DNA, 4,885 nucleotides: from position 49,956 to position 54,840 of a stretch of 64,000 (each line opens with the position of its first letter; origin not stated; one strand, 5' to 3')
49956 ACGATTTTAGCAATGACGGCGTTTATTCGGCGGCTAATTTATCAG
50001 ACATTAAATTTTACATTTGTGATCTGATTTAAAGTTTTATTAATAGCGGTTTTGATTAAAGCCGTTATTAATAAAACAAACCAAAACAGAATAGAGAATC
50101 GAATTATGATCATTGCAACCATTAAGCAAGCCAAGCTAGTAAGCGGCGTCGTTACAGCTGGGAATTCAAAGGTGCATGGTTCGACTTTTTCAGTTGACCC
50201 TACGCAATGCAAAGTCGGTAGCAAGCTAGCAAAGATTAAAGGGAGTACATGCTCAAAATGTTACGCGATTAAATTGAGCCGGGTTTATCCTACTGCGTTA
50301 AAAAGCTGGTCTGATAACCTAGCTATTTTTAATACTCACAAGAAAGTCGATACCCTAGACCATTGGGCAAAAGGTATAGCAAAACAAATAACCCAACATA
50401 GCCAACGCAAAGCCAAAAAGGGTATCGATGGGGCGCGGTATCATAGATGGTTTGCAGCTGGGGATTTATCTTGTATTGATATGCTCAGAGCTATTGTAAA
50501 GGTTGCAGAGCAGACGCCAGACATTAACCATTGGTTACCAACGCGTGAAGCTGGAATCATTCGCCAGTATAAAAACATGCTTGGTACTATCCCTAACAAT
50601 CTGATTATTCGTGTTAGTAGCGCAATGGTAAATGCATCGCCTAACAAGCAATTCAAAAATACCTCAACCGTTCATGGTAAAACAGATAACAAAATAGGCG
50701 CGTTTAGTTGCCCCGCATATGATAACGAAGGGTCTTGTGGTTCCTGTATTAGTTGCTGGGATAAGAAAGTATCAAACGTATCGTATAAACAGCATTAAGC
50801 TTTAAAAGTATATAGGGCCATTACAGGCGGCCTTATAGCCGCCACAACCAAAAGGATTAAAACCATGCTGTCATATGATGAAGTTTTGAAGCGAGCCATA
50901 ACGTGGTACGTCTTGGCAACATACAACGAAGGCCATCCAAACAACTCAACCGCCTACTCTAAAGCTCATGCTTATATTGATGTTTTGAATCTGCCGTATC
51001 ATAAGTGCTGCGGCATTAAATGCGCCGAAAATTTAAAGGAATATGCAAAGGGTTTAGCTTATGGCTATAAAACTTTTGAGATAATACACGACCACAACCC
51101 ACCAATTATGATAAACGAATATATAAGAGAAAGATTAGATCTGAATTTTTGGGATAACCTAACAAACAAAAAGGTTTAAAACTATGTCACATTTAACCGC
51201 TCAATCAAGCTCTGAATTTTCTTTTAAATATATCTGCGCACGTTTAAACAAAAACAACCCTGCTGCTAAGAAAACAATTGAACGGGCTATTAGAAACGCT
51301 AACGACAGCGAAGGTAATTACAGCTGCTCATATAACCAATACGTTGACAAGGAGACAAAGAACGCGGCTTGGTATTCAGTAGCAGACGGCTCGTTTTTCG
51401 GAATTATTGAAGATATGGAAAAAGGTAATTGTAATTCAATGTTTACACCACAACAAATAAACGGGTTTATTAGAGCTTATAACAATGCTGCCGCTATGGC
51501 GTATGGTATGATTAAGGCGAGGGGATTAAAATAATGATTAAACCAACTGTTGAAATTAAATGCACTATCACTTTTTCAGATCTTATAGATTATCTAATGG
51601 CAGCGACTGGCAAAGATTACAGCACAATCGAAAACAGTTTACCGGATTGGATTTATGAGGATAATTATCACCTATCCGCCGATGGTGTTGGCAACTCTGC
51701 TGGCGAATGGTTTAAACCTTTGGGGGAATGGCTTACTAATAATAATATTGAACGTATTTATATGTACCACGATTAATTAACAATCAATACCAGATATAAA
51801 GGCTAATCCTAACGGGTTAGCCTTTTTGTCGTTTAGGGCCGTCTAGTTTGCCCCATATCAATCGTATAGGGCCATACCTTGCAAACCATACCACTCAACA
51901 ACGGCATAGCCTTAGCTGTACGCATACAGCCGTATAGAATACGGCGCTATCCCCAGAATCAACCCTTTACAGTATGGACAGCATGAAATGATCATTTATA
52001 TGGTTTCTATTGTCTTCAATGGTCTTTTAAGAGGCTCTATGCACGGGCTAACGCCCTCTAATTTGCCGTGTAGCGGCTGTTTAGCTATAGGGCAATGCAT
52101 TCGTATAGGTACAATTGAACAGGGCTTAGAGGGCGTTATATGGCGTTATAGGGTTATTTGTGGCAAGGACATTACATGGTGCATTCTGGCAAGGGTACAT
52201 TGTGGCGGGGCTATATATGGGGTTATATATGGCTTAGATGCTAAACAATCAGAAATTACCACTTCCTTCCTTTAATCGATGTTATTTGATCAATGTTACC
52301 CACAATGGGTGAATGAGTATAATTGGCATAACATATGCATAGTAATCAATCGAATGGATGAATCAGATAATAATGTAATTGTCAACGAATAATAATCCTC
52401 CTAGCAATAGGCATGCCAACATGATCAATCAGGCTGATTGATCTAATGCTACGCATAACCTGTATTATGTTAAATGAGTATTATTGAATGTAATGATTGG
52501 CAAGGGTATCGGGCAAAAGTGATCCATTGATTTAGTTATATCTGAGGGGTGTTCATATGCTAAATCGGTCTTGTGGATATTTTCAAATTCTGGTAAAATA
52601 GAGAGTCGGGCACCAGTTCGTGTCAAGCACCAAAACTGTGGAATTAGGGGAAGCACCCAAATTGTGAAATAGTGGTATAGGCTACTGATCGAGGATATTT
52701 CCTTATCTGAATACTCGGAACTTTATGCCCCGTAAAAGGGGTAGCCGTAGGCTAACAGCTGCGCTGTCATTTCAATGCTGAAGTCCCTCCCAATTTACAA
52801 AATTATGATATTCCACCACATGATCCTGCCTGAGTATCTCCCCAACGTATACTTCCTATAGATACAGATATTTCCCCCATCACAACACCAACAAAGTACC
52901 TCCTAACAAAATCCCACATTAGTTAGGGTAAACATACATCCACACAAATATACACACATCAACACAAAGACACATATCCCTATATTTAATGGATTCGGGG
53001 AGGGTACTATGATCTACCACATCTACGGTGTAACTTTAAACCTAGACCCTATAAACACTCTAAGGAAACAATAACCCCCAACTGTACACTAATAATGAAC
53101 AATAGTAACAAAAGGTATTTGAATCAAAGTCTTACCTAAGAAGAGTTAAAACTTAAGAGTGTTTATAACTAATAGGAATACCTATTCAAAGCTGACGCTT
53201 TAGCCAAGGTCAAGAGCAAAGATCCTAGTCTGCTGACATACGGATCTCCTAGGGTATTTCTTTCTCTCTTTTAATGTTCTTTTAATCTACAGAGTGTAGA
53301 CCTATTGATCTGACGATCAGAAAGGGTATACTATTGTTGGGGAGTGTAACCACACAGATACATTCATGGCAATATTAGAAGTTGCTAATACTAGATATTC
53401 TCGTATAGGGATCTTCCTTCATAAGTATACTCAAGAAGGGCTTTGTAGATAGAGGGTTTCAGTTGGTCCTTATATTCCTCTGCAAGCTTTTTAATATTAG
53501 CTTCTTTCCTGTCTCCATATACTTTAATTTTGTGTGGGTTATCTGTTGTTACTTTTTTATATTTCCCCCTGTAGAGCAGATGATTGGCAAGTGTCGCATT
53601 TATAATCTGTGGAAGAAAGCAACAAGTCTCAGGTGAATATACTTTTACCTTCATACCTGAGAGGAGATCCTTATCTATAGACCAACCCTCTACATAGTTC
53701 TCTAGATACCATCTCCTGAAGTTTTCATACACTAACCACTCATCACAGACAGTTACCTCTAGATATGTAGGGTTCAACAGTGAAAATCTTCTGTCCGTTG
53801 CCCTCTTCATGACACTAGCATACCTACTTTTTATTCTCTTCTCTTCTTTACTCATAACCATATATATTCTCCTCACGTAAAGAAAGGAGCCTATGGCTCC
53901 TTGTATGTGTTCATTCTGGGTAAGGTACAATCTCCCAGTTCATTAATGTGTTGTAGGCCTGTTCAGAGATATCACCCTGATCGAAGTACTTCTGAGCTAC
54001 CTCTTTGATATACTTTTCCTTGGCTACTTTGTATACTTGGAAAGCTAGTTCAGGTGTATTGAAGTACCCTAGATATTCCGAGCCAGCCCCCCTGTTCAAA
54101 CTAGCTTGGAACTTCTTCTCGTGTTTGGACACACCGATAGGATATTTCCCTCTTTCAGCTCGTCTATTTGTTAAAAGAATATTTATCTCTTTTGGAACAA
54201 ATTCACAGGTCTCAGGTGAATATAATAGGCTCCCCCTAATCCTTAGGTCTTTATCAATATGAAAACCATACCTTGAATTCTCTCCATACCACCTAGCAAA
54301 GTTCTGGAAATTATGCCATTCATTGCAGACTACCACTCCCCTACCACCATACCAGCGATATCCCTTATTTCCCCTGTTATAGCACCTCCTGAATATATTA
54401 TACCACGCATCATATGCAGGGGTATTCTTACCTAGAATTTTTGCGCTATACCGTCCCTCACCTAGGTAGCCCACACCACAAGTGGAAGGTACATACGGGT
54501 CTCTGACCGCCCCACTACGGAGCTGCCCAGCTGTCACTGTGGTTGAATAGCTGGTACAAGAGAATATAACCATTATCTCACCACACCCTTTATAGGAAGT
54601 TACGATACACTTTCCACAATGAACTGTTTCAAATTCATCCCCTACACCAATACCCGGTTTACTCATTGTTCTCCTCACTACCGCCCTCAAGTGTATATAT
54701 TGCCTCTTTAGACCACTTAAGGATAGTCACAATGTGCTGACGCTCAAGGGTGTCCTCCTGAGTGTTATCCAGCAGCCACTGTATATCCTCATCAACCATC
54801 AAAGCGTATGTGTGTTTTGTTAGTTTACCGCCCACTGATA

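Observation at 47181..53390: Atypical 6-kb segment: 8-gene cassette flanked by 1.2-kb ORF-free regions, ~30-bp direct repeats, GATC-rich palindromic repeats and recurring cgtTATAGG motifs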

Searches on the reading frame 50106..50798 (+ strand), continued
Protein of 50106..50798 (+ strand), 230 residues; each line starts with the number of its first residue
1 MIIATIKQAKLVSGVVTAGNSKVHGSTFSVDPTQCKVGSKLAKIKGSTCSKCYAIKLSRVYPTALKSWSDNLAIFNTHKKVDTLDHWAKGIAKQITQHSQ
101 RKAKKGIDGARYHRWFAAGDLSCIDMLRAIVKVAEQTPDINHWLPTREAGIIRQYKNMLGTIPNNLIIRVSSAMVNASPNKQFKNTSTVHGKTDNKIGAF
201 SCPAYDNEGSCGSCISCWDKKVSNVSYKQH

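Call 101: fold_search(model_id=the predicted structure, library=pdb)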
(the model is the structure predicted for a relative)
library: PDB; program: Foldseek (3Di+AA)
matches with E <= 10: 781; with E <= 0.001: 0
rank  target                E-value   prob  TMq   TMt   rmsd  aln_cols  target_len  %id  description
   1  8tjk_A                8.9e-03  0.69  0.20  0.15   8.7       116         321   16  SAM-dependent methyltransferase RedM bound to SAH (released 2023-12-13)
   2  8tji_B                2.3e-02  0.54  0.20  0.15   8.7       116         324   15  SAM-dependent methyltransferase RedM, apo (released 2023-12-13)
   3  2o7s                  3.8e-02  0.33  0.27  0.15   7.5       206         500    9  Crystal Structure of the A. thaliana DHQ-dehydroshikimate-SDH-shikimate-NADP(H) (released 2007-11-20)
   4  8tjj_B                6.7e-02  0.30  0.19  0.14  10.4       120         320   13  SAM-dependent methyltransferase RedM bound to SAM (released 2023-12-13)
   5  2o7q                  6.7e-02  0.25  0.27  0.15   7.3       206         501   10  Crystal Structure of the A. thaliana DHQ-dehydroshikimate-SDH-shikimate-NADP(H) (released 2007-11-20)
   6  2gpt                  7.2e-02  0.25  0.27  0.15   7.5       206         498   10  Crystal structure of Arabidopsis Dehydroquinate dehydratase-shikimate dehydrogenase in complex with tartrate and shikima (released 2006-06-06)
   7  6bmb                  7.6e-02  0.25  0.27  0.16   7.4       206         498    9  Crystal structure of Arabidopsis Dehydroquinate dehydratase-shikimate dehydrogenase (T381G mutant) in complex with tartr (released 2017-12-20)
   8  2gge_D                9.8e-02  0.14  0.25  0.18  18.6       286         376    9  Crystal Structure of Mandelate Racemase/Muconate Lactonizing Enzyme from Bacillus Subtilis complexed with MG++ at 1.8  (released 2006-04-18)
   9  8tjk_B                1.2e-01  0.21  0.19  0.15  12.8       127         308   14  SAM-dependent methyltransferase RedM bound to SAH (released 2023-12-13)
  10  2nx9_B                1.7e-01  0.12  0.24  0.15  10.1       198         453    8  Crystal structure of the carboxyltransferase domain of the oxaloacetate decarboxylase Na+ pump from Vibrio cholerae (released 2006-12-26)
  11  2gdq_A                2.2e-01  0.11  0.25  0.17  18.6       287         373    9  Crystal structure of mandelate racemase/muconate lactonizing enzyme from Bacillus subtilis at 1.8 A resolution (released 2006-04-04)
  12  2nz2                  2.4e-01  0.25  0.20  0.12   7.4        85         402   16  Crystal structure of human argininosuccinate synthase in complex with aspartate and citrulline (released 2006-12-05)
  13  9fcx_A                2.5e-01  0.20  0.19  0.20   9.0        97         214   16  CysG(N-16)-H121N mutant in complex with SAH from Kitasatospora cystarginea (released 2024-08-21)
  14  5ac5_B                2.5e-01  0.09  0.20  0.10  10.4       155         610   12  GH20C, Beta-hexosaminidase from Streptococcus pneumoniae in complex with GlcNAc (released 2015-09-23)
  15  8tji_A                2.7e-01  0.14  0.19  0.15  12.7       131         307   14  SAM-dependent methyltransferase RedM, apo (released 2023-12-13)
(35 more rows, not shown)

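Call 120: find_related_loci(query=A2, collection=genome_contigs, flank=8000)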
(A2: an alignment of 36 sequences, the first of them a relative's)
Query A2 (230 aa) in genome_contigs; peptide patterns used: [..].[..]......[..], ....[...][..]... (x = any residue, [..] = any of these).
31 stretches matched a pattern; 17 encode a relative of the query (tblastn E <= 1e-3); 17 distinct loci.
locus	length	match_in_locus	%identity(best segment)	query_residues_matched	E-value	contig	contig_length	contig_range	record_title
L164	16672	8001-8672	52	5-230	2e-73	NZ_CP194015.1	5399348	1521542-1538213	Amphritea sp. HPY chromosome, complete genome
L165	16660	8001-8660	43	3-230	6e-63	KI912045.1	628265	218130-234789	Microvirga lupini strain Lut6 genomic scaffold MicLut6DRAFT_MLH.57, whole genome shotgun sequence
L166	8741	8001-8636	40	2-230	6e-50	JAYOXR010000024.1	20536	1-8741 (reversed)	MAG: Candidatus Nitrosopumilus brisbanensis isolate 139563_S164_maxbin_bins.tsv.144 NODE_2497_length_20536_cov_92.880572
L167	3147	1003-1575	39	21-230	1e-47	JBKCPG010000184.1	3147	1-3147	MAG: Cyanobacteriota bacterium isolate samp_506_semibin_447 samp_506_822422, whole genome shotgun sequence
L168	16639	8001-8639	34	1-230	2e-42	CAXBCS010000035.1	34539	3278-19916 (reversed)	MAG TPA_asm: uncultured bacterium isolate ERR2762108_concoct_108 genome assembly, contig: ERZ3421638.1595, whole genome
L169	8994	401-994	38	18-230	2e-41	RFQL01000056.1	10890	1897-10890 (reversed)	MAG: Burkholderiaceae bacterium isolate WB4_2_1091 contig_100_55, whole genome shotgun sequence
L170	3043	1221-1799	37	21-230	1e-41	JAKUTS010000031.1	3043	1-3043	MAG: SAR202 cluster bacterium isolate ALOHA_A2.5_113 A2.5-SAR202-13_31, whole genome shotgun sequence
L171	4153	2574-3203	32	6-230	3e-38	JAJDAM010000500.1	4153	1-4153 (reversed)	MAG: Deltaproteobacteria bacterium isolate OFTM229 OFTM229_499, whole genome shotgun sequence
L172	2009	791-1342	38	21-230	1e-38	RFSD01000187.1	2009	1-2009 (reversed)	MAG: Chitinophagia bacterium isolate WB4_1_0887 contig_100_186, whole genome shotgun sequence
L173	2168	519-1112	36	7-230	1e-36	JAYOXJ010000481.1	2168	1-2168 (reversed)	MAG: Rhodospirillaceae bacterium isolate 139563_S164_metabat_bins_2.tsv.116_sub NODE_53574_length_2168_cov_7.616186, who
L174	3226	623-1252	34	3-230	6e-36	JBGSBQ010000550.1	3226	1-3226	MAG: Sphingomonadaceae bacterium isolate NCIPD_CMAR_MAG_21 k141_3855426_length_3226_cov_3.4139, whole genome shotgun seq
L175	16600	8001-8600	35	2-230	4e-35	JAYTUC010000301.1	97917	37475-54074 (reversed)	MAG: Fimbriiglobus sp. isolate GFS_5483 GFS_5483_300, whole genome shotgun sequence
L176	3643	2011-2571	32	21-230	3e-34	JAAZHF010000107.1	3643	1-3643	MAG: Gammaproteobacteria bacterium isolate AS15tlH2ME_186 44809_AS15, whole genome shotgun sequence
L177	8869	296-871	33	21-230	3e-35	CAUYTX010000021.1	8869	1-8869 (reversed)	Gammaproteobacteria bacterium strain CCP3-SC1AL1 genome assembly, contig: CCP3SC1AL1_Contig_119, whole genome shotgun se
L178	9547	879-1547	30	21-230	9e-30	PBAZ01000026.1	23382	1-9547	MAG: Chloroflexota bacterium isolate SP4360 MHASMcontig_3103692, whole genome shotgun sequence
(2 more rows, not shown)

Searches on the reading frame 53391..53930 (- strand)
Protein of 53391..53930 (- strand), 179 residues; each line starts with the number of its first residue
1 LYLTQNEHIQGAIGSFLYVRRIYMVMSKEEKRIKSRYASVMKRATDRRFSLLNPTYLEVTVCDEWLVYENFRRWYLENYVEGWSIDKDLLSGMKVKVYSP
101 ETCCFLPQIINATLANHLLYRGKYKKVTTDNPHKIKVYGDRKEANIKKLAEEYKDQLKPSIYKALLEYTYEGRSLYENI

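Call 11: search_protein_families(library=phrogs, max_evalue=0.00001, proteins=[window:53391-53930:-])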
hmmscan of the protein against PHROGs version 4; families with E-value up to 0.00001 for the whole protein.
window:53391-53930:- (179 aa): 3 families
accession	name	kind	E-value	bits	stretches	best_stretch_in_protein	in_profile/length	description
phrog_953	-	DNA, RNA and nucleotide metabolism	7.3e-33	115.5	1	31-117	222-307/420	HNH endonuclease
phrog_374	-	DNA, RNA and nucleotide metabolism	3.9e-19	69.9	1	30-172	269-435/617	HNH endonuclease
phrog_2081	-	DNA, RNA and nucleotide metabolism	4.7e-14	53.4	1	25-121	97-201/433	HNH endonuclease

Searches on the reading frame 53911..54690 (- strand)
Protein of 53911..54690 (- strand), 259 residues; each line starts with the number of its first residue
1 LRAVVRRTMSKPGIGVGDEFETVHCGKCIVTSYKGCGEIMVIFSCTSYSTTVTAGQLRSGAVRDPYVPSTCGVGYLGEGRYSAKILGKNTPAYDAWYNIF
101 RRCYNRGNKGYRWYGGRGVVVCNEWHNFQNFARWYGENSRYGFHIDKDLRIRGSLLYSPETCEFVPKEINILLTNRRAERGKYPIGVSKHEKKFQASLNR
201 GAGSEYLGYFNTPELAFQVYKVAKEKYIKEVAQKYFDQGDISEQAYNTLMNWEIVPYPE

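Call 11: search_protein_families(library=phrogs, max_evalue=0.00001, proteins=[window:53911-54690:-])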
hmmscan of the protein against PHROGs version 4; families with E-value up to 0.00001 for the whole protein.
window:53911-54690:- (259 aa): 7 families
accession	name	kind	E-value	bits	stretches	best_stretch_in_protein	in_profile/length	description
phrog_953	-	DNA, RNA and nucleotide metabolism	1.8e-59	203.2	1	70-252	199-384/420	HNH endonuclease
phrog_374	-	DNA, RNA and nucleotide metabolism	4e-53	182.1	1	26-254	203-433/617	HNH endonuclease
phrog_2081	-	DNA, RNA and nucleotide metabolism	8.5e-42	144.8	1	16-180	28-201/433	HNH endonuclease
phrog_3377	-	DNA, RNA and nucleotide metabolism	7.8e-20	72.5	1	88-169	10-89/196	HNH endonuclease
phrog_8790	-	DNA, RNA and nucleotide metabolism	1.1e-15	59.3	1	88-170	21-99/241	restriction endonuclease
phrog_30929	-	unknown function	6.3e-13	49.4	1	89-240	35-192/413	-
phrog_99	-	DNA, RNA and nucleotide metabolism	3.2e-07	31.4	1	182-248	214-282/383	HNH endonuclease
